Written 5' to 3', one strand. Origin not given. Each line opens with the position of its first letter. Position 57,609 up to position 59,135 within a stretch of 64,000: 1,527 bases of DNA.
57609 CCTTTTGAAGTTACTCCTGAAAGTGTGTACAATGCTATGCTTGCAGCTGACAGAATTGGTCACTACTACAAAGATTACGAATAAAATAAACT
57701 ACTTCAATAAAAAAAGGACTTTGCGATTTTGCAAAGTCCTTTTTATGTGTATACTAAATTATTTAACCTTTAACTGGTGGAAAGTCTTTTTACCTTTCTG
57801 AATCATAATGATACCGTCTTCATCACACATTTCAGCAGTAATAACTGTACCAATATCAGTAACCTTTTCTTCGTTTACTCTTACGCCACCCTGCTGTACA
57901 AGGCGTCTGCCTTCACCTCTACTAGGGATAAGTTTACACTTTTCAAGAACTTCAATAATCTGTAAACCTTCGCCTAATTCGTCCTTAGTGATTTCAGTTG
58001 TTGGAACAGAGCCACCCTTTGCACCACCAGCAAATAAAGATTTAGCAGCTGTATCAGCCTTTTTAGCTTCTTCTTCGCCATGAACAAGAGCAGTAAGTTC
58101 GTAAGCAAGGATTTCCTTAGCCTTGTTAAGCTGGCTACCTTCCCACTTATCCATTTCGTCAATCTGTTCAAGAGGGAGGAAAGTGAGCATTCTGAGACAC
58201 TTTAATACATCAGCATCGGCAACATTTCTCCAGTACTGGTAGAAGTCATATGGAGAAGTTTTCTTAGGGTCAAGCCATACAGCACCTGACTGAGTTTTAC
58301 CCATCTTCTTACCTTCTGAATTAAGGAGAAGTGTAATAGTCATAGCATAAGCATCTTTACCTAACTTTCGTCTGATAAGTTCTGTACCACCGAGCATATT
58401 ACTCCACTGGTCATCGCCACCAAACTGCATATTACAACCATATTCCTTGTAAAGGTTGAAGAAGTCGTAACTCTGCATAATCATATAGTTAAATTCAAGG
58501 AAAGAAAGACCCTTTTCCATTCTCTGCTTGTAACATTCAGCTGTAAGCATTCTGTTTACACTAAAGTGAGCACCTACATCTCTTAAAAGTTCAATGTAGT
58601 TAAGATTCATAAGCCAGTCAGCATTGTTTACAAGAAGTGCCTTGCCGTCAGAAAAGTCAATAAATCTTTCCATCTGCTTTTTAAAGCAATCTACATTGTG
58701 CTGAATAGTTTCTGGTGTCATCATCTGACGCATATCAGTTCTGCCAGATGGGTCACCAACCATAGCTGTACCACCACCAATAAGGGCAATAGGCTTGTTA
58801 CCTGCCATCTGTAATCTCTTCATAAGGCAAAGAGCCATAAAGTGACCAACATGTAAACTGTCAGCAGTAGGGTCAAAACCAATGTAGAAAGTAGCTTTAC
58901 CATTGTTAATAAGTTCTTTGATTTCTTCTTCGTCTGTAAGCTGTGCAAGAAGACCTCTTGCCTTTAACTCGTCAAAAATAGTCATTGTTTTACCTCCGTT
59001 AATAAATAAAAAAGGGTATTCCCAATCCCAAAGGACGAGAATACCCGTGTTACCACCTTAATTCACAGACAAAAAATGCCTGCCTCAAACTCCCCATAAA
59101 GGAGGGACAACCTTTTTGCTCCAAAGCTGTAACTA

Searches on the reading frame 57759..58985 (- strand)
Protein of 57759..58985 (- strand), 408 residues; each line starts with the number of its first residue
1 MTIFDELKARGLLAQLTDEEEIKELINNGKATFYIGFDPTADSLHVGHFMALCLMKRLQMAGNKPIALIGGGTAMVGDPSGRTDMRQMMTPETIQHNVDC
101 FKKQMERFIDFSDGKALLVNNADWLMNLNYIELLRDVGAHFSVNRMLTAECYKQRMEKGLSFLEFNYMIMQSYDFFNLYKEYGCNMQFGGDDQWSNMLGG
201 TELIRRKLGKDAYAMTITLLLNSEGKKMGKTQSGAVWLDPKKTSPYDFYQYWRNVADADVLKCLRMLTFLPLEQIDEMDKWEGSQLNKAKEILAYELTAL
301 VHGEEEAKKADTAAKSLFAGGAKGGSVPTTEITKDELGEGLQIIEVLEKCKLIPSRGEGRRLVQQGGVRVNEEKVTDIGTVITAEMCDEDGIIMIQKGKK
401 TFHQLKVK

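Call 44: find_encoding_contigs(protein=window:57759-58985:-, flank=1500, max_places=10)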
Protein window:57759-58985:- (408 aa): 24 contigs read that carry it; 10 places shown.
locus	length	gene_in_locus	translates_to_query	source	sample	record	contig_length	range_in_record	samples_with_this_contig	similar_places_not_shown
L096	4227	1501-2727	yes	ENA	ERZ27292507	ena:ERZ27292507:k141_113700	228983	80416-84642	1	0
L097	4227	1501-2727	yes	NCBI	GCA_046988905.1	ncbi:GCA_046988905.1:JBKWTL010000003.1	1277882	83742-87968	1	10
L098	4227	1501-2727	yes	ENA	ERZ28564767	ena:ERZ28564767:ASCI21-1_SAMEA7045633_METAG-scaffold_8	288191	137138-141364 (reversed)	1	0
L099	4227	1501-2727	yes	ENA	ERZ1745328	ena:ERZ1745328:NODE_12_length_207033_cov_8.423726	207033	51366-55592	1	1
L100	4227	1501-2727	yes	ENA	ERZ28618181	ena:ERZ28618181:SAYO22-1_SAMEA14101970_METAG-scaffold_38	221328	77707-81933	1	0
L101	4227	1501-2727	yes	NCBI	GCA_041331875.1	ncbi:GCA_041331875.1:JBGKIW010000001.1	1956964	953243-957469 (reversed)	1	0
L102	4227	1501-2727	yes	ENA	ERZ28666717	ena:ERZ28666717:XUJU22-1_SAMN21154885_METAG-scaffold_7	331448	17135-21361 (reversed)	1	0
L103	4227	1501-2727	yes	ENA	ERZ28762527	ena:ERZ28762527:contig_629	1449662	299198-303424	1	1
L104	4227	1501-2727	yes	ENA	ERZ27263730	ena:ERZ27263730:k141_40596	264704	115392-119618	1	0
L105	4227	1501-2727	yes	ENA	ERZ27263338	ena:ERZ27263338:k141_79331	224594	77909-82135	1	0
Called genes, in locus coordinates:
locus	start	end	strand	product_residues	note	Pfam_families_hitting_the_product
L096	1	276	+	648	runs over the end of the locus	PF02824:TGS, PF07973:tRNA_SAD, PF00587:tRNA-synt_2b, PF03129:HGTP_anticodon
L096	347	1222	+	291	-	PF00753:Lactamase_B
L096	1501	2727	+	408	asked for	PF00579:tRNA-synt_1b, PF22421:SYY_C-terminal, PF01479:S4 (weak)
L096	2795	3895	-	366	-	PF00465:Fe-ADH, PF13685:Fe-ADH_2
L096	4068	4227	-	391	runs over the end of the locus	PF22025:ThiI_fer, PF02926:THUMP, PF02568:ThiI, PF06508:QueC (faint)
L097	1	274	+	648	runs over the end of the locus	PF02824:TGS, PF07973:tRNA_SAD, PF00587:tRNA-synt_2b, PF03129:HGTP_anticodon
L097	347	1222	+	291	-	PF00753:Lactamase_B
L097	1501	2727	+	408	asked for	PF00579:tRNA-synt_1b, PF22421:SYY_C-terminal, PF01479:S4 (weak)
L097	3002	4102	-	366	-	PF00465:Fe-ADH, PF13685:Fe-ADH_2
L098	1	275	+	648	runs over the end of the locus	PF02824:TGS, PF07973:tRNA_SAD, PF00587:tRNA-synt_2b, PF03129:HGTP_anticodon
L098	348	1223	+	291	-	PF00753:Lactamase_B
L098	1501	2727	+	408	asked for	PF00579:tRNA-synt_1b, PF22421:SYY_C-terminal, PF01479:S4 (weak)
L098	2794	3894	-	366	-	PF00465:Fe-ADH, PF13685:Fe-ADH_2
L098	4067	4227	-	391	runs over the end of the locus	PF22025:ThiI_fer, PF02926:THUMP, PF02568:ThiI, PF06508:QueC (faint)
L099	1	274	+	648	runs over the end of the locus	PF02824:TGS, PF07973:tRNA_SAD, PF00587:tRNA-synt_2b, PF03129:HGTP_anticodon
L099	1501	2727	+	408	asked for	PF00579:tRNA-synt_1b, PF22421:SYY_C-terminal, PF01479:S4 (weak)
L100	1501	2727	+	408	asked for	PF00579:tRNA-synt_1b, PF22421:SYY_C-terminal, PF01479:S4 (weak)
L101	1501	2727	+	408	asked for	PF00579:tRNA-synt_1b, PF22421:SYY_C-terminal, PF01479:S4 (weak)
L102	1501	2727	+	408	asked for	PF00579:tRNA-synt_1b, PF22421:SYY_C-terminal, PF01479:S4 (weak)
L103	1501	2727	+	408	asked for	PF00579:tRNA-synt_1b, PF22421:SYY_C-terminal, PF01479:S4 (weak)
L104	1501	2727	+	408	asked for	PF00579:tRNA-synt_1b, PF22421:SYY_C-terminal, PF01479:S4 (weak)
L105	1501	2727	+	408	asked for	PF00579:tRNA-synt_1b, PF22421:SYY_C-terminal, PF01479:S4 (weak)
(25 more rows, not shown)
